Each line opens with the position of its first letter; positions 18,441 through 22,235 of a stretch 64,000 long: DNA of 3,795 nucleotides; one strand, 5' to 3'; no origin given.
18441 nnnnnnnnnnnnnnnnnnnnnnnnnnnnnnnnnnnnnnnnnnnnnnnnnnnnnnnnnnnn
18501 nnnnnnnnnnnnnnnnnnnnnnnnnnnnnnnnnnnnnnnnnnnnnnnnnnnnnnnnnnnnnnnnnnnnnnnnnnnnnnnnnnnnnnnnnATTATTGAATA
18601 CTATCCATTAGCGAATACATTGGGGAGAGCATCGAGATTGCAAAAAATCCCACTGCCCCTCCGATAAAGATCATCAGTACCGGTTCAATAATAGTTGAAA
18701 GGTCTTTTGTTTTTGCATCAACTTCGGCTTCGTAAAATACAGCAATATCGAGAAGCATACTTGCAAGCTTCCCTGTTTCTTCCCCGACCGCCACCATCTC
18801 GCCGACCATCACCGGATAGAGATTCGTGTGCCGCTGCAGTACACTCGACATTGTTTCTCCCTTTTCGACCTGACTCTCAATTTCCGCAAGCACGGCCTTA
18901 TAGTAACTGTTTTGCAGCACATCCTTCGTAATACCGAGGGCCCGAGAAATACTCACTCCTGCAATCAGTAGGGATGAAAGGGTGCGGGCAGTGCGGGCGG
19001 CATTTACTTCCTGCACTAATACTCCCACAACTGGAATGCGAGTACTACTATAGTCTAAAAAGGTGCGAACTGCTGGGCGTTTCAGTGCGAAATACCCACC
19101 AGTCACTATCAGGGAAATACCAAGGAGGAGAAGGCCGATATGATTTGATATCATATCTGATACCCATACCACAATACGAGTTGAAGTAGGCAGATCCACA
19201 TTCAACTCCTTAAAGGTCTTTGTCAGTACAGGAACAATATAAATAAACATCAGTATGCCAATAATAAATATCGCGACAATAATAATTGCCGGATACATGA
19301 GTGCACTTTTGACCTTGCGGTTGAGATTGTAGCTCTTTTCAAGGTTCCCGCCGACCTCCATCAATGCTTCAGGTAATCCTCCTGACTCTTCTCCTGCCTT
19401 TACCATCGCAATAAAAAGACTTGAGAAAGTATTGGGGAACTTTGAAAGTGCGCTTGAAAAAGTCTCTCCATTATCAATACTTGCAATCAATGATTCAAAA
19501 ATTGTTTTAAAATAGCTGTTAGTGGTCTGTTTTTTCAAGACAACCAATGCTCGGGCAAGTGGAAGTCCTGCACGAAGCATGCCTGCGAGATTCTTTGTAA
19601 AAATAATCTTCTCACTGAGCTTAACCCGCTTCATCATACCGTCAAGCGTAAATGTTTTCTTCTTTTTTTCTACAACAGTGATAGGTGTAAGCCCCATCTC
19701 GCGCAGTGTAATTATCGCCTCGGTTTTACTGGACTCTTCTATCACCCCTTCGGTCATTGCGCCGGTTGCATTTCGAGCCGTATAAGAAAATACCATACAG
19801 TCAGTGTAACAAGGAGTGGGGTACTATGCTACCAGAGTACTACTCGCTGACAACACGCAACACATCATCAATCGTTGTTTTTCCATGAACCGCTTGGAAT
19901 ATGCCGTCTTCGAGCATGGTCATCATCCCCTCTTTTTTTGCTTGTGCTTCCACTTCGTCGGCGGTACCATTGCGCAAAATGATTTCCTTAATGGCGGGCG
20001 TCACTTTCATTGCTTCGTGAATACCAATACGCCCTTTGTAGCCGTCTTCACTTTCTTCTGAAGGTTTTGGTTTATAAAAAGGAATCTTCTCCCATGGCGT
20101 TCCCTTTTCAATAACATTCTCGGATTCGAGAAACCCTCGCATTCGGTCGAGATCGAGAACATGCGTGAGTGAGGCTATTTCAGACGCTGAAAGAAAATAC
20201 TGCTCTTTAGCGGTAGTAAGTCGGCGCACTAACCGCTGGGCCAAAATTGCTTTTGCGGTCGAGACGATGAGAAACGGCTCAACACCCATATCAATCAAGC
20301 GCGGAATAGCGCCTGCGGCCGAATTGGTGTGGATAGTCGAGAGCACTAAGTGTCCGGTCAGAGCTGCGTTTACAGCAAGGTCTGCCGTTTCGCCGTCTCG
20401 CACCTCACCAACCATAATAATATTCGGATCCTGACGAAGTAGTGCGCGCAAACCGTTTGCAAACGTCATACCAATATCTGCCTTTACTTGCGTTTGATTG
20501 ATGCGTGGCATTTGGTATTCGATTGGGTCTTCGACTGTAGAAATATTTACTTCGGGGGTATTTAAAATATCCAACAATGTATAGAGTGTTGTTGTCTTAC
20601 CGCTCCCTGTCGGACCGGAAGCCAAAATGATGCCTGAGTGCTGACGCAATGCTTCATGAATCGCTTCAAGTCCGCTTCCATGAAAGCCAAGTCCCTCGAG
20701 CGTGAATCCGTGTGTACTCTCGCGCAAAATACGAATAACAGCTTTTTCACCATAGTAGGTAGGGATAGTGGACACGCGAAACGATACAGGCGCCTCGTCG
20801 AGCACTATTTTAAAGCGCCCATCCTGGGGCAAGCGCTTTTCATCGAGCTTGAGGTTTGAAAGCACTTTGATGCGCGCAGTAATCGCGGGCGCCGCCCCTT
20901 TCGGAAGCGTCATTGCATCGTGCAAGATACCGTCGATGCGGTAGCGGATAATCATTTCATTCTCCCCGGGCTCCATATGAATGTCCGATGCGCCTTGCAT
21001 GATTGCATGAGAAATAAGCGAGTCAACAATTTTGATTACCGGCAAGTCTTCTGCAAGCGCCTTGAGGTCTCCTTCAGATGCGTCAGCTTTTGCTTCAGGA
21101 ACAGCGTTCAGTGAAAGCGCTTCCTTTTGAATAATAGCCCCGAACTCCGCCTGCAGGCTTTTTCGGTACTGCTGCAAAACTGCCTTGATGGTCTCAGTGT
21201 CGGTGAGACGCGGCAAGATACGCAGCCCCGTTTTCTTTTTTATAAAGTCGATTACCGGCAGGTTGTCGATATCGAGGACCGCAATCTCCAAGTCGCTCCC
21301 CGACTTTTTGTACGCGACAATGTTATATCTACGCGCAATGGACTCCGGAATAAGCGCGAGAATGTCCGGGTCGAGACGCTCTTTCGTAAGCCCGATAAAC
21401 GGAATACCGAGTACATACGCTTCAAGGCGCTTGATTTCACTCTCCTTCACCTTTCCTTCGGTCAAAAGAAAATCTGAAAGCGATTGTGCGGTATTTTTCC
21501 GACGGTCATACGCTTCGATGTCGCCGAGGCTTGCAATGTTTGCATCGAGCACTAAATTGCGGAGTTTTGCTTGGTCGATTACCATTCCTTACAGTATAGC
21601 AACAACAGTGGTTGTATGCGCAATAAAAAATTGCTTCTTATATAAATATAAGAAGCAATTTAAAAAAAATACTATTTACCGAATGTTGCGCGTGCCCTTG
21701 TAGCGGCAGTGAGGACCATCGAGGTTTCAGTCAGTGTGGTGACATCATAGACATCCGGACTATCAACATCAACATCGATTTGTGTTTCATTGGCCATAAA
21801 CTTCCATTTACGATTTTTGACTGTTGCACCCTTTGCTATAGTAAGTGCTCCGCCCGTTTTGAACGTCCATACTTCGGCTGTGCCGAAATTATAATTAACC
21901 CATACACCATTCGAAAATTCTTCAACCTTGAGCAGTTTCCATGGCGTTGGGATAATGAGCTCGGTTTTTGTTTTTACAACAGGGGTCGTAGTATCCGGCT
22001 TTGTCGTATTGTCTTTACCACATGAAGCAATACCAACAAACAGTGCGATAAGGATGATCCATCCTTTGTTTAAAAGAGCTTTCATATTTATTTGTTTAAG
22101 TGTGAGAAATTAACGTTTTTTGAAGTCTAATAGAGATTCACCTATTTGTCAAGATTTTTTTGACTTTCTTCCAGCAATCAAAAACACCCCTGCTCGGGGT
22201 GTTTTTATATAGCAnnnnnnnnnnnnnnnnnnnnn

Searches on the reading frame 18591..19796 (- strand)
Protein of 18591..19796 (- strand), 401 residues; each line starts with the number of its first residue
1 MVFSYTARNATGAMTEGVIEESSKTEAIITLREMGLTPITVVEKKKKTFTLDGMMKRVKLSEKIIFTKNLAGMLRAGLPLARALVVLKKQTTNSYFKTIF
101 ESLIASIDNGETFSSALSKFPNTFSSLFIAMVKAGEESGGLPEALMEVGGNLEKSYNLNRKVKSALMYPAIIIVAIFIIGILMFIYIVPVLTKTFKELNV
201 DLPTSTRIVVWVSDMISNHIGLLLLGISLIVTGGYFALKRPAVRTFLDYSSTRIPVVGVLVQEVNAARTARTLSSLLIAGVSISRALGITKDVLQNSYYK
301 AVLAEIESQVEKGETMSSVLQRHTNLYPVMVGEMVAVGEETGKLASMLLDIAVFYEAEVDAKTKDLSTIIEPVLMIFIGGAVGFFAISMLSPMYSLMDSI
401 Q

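Call 8: search_protein_families(library=ncbifam, proteins=[window:18591-19796:-], max_evalue=1)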
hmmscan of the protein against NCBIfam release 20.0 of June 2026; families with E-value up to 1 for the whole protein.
window:18591-19796:- (401 aa): 6 families
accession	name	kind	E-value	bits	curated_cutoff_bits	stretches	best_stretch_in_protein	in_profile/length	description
TIGR02120.1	GspF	equivalog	8.7e-94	315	424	1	3-398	1-399/401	type II secretion system inner membrane protein GspF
NF052606.1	T4PiliAsmPilCMyx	equivalog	1.5e-80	271.1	700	1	2-401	21-419/419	type IV pilus assembly protein PilC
NF052607.1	T4PiliAsmPilCThrm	equivalog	1.6e-78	264.6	700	1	2-399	3-403/406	type IV pilus assembly protein PilC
NF007861.0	PRK10573.1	equivalog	6.2e-73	246.2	401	1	2-400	6-398/401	protein transport protein HofC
NF047826.1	T3SSXpsF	equivalog_domain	2.3e-67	227.6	650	1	2-400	3-404/405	type II secretion system protein XpsF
NF041012.2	T4P_ComGB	equivalog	6e-52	177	240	2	62-398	2-332/332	competence type IV pilus assembly protein ComGB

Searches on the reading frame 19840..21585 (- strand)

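Call 8: search_protein_families(library=ncbifam, proteins=[window:19840-21585:-], max_evalue=1)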
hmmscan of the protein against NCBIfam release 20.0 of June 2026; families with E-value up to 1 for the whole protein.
window:19840-21585:- (581 aa): 29 families (the best 25 are shown)
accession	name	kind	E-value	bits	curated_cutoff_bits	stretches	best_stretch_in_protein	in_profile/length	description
TIGR02538.1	type_IV_pilB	equivalog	2e-153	512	675.65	1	14-580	9-563/564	type IV-A pilus assembly ATPase PilB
TIGR02533.1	type_II_gspE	equivalog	1.7e-152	508.5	630.25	1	79-578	4-485/486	type II secretion system ATPase GspE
NF007755.0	PRK10436.1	equivalog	4.5e-125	417.9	617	1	82-579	12-459/465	type II secretion system protein GspE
NF053534.1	T4PilAsmATPsTfpB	equivalog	9.4e-119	397.4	850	1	175-579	193-582/584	type IV pilus assembly ATPase TfpB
NF041000.1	ATPase_ComGA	equivalog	6.2e-75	251.6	300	1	189-454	2-266/267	competence type IV pilus ATPase ComGA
TIGR01420.1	pilT_fam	subfamily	2.4e-51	175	319.1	2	188-456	3-271/343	PilT/PilU family type 4a pilus ATPase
TIGR02525.1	plasmid_TraJ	equivalog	2.3e-26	92.7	368.3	1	309-434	141-273/372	plasmid transfer ATPase TraJ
TIGR02524.1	dot_icm_DotB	equivalog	1.3e-20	73.9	463.3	1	307-432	124-258/358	Dot/Icm type IV secretion system ATPase DotB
NF058587.1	archaellum_moto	equivalog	1.8e-17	63.3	550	1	320-454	278-418/527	archaellum flagellar ATPase motor FlaI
TIGR02782.1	TrbB_P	equivalog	2.7e-16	59.7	304.55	1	307-432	127-254/303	P-type conjugative transfer ATPase TrbB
NF010469.0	PRK13894.1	subfamily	3.2e-14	53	508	1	306-430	139-264/320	conjugal transfer ATPase TrbB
TIGR02788.1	VirB11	equivalog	1.2e-13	50.8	249.95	1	309-434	137-266/308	P-type DNA transfer ATPase VirB11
NF010407.0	PRK13833.1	subfamily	2.2e-13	50.3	499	1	308-434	136-263/323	conjugal transfer protein TrbB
TIGR03819.1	heli_sec_ATPase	hypoth_equivalog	4.8e-13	49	373.15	1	231-435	95-302/340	TadA family conjugal transfer-associated ATPase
NF053672.1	bindosome_BasE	exception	1.5e-10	40.5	1000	1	322-441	275-398/512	bindosome assembly system ATPase subunit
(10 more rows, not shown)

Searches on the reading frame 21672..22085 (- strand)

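Call 7: search_protein_families(library=pfam, proteins=[window:21672-22085:-], max_evalue=1)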
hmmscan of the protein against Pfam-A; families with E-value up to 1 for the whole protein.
window:21672-22085:- (137 aa): 1 family
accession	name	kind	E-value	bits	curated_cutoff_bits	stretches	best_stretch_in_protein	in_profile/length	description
PF07483.16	W_rich_C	-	0.035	14.6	26.2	1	28-109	14-100/105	Tryptophan-rich Synechocystis species C-terminal domain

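Call 8: search_protein_families(library=ncbifam, proteins=[window:21672-22085:-], max_evalue=1)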
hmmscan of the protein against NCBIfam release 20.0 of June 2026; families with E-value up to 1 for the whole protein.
window:21672-22085:- (137 aa): 0 families
